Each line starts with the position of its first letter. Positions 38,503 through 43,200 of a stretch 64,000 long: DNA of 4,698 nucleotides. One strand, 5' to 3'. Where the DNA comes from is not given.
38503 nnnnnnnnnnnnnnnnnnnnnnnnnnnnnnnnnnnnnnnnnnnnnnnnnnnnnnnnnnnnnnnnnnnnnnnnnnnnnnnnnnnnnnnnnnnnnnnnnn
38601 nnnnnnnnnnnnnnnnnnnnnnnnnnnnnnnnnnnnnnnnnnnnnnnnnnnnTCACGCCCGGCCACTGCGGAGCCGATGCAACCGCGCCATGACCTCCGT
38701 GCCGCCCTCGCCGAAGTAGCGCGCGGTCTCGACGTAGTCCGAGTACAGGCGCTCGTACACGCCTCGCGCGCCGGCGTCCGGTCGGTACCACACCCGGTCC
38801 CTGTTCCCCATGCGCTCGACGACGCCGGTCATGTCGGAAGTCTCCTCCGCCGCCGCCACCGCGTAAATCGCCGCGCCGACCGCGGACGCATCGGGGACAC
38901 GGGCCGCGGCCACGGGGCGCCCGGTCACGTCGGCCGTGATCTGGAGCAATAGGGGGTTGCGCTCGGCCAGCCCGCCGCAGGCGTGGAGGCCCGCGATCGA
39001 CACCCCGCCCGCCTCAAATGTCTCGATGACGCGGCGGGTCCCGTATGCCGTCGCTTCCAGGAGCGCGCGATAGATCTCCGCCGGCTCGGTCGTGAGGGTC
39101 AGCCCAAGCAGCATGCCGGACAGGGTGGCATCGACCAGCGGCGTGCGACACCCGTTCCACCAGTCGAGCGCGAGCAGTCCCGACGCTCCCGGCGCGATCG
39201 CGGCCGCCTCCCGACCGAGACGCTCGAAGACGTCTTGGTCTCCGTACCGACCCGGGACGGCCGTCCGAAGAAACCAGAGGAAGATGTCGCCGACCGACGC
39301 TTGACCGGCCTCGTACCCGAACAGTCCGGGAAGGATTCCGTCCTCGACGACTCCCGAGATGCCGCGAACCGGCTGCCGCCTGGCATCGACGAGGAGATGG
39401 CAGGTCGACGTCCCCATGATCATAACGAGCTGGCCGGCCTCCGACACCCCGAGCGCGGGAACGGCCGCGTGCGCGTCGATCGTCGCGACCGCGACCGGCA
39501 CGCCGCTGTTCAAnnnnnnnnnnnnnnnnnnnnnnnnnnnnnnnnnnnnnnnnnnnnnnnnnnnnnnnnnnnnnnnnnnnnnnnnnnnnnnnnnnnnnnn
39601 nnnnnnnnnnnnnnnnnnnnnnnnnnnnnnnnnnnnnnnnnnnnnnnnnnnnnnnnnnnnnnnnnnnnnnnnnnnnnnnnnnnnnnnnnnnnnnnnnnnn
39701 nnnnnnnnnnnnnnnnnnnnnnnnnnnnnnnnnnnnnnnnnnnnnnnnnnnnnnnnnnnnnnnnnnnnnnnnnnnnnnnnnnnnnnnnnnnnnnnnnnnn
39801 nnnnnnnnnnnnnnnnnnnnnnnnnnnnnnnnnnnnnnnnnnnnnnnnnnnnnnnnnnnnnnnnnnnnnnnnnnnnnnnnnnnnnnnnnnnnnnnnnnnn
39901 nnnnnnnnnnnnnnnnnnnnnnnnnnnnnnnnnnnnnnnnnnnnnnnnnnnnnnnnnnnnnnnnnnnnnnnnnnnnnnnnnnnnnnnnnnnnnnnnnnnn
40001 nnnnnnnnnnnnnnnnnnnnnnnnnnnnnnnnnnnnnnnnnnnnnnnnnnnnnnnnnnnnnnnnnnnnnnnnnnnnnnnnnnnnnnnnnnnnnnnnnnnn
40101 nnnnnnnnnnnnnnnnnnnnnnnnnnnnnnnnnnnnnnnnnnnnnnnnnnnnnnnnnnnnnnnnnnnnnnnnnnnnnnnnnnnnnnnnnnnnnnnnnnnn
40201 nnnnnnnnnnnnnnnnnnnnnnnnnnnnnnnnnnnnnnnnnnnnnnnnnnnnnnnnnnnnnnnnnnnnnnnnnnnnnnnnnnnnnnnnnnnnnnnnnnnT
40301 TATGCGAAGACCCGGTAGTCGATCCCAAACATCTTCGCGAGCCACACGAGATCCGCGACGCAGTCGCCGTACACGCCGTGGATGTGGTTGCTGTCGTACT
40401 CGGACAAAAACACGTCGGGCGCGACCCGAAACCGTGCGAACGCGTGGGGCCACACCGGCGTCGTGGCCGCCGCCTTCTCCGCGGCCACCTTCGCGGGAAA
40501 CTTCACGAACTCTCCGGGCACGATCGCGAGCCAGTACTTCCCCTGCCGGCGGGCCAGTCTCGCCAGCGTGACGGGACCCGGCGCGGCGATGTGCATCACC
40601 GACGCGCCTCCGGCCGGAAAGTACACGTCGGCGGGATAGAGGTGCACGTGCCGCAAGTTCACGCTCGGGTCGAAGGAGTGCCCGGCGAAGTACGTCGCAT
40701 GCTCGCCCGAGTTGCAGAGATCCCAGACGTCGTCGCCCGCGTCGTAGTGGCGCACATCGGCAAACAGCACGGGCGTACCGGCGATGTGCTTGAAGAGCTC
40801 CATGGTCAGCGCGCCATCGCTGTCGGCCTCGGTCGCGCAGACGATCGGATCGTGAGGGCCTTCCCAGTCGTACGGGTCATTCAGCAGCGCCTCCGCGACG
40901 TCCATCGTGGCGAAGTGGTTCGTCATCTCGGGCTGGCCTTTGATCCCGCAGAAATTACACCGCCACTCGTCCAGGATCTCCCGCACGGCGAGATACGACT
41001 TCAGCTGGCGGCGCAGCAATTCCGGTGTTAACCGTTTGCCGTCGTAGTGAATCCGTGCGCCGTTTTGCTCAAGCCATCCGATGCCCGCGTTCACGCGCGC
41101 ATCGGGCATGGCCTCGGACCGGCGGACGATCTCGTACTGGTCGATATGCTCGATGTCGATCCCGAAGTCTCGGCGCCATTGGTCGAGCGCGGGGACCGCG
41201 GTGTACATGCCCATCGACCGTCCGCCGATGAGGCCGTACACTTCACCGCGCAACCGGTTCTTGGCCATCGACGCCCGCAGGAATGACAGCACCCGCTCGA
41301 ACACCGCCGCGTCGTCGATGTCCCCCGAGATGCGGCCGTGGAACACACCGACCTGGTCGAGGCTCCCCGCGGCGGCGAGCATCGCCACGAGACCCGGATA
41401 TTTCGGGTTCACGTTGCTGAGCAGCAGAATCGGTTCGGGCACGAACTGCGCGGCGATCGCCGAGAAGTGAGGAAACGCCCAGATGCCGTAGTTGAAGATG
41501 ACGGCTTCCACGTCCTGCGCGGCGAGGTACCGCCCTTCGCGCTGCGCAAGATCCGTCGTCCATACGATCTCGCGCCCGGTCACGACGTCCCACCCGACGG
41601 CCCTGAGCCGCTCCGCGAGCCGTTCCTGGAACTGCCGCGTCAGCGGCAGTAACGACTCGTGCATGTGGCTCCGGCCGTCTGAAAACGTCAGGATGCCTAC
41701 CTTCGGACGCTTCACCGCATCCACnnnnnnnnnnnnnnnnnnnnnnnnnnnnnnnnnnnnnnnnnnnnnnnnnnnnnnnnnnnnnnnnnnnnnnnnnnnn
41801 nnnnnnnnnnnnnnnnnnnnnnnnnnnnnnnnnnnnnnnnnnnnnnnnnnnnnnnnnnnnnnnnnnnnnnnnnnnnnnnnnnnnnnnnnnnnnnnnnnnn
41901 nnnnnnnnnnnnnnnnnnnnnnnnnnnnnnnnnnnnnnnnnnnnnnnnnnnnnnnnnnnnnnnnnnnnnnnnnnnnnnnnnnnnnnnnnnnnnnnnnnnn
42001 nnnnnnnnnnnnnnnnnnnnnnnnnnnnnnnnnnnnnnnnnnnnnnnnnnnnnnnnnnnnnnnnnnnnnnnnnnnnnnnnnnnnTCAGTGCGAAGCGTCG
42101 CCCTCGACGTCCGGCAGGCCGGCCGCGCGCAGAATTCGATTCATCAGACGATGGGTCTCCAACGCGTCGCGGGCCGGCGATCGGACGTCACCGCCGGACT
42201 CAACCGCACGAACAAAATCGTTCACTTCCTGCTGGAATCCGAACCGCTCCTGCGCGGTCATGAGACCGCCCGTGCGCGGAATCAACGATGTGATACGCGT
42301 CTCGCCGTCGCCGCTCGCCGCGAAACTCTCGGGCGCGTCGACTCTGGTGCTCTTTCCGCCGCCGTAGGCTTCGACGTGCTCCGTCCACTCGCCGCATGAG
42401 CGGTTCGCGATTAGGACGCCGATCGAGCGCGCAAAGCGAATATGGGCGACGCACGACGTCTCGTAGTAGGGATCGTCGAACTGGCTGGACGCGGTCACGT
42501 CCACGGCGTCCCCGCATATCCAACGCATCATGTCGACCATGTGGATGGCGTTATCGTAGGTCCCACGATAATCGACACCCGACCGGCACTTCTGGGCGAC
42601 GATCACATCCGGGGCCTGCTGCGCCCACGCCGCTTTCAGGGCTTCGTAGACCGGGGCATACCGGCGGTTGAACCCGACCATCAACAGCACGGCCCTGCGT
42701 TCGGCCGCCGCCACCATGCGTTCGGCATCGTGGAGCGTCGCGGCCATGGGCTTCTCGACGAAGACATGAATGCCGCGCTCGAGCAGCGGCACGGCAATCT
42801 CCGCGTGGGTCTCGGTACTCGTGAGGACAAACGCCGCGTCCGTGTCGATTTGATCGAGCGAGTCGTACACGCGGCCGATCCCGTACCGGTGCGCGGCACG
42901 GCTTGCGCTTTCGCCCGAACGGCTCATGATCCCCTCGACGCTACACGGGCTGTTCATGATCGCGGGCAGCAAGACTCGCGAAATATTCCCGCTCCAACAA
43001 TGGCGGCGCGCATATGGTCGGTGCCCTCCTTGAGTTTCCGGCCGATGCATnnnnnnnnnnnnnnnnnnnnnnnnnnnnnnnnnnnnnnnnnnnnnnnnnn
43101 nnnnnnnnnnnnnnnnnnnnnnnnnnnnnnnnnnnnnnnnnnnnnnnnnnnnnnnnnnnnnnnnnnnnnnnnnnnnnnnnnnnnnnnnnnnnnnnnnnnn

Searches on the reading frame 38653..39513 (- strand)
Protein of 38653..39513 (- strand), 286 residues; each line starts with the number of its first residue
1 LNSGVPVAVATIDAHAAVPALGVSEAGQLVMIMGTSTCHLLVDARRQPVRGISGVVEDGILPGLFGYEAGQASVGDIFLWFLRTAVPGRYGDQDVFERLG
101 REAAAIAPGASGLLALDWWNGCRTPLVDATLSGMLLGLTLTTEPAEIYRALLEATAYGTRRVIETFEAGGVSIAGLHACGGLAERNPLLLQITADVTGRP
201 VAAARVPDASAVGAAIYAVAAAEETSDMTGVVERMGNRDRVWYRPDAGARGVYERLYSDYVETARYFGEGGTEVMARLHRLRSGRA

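Call 29: search_protein_families(library=pfam, proteins=[window:38653-39513:-], max_evalue=0.001)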
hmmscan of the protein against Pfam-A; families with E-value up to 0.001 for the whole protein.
window:38653-39513:- (286 aa): 1 family
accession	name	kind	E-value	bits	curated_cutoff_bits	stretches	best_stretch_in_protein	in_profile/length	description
PF02782.22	FGGY_C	-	9.9e-44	149.9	27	1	30-222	2-198/198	FGGY family of carbohydrate kinases, C-terminal domain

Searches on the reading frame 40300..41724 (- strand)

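Call 30: search_protein_families(library=pfam, proteins=[window:40300-41724:-], max_evalue=0.001)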
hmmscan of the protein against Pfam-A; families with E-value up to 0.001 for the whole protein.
window:40300-41724:- (474 aa): 3 families
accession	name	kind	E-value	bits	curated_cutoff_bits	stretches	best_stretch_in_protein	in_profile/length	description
PF02952.23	Fucose_iso_C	-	1.1e-39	135.8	29.3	1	336-471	1-140/143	L-fucose isomerase, C-terminal domain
PF07881.17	Fucose_iso_N1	-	4e-28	98.8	28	1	7-160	2-169/169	L-fucose isomerase, first N-terminal domain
PF07882.17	Fucose_iso_N2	-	3.3e-14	53.3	22.3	1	258-313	122-176/180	L-fucose isomerase, second N-terminal domain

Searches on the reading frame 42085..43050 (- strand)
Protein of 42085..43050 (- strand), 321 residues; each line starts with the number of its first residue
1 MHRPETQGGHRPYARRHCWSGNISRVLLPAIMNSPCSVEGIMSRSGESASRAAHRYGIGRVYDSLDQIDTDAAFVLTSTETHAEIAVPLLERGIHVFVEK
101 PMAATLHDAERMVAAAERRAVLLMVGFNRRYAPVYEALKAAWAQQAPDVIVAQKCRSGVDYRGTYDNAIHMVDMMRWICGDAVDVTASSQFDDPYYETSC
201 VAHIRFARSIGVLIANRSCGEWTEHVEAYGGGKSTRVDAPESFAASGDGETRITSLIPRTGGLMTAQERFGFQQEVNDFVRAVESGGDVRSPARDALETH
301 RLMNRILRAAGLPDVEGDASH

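Call 30: search_protein_families(library=pfam, proteins=[window:42085-43050:-], max_evalue=0.001)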
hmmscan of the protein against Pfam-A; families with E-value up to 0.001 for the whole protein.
window:42085-43050:- (321 aa): 3 families
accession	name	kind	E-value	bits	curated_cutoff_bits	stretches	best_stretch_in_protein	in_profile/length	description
PF01408.29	GFO_IDH_MocA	-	2.1e-21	77.3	24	1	21-127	9-120/120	Oxidoreductase family, NAD-binding Rossmann fold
PF22725.1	GFO_IDH_MocA_C3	-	2.1e-06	28.2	27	1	164-230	46-118/124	GFO/IDH/MocA C-terminal domain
PF02894.22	GFO_IDH_MocA_C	-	1.5e-05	25.3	22.9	1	165-310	44-210/218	Oxidoreductase family, C-terminal alpha/beta domain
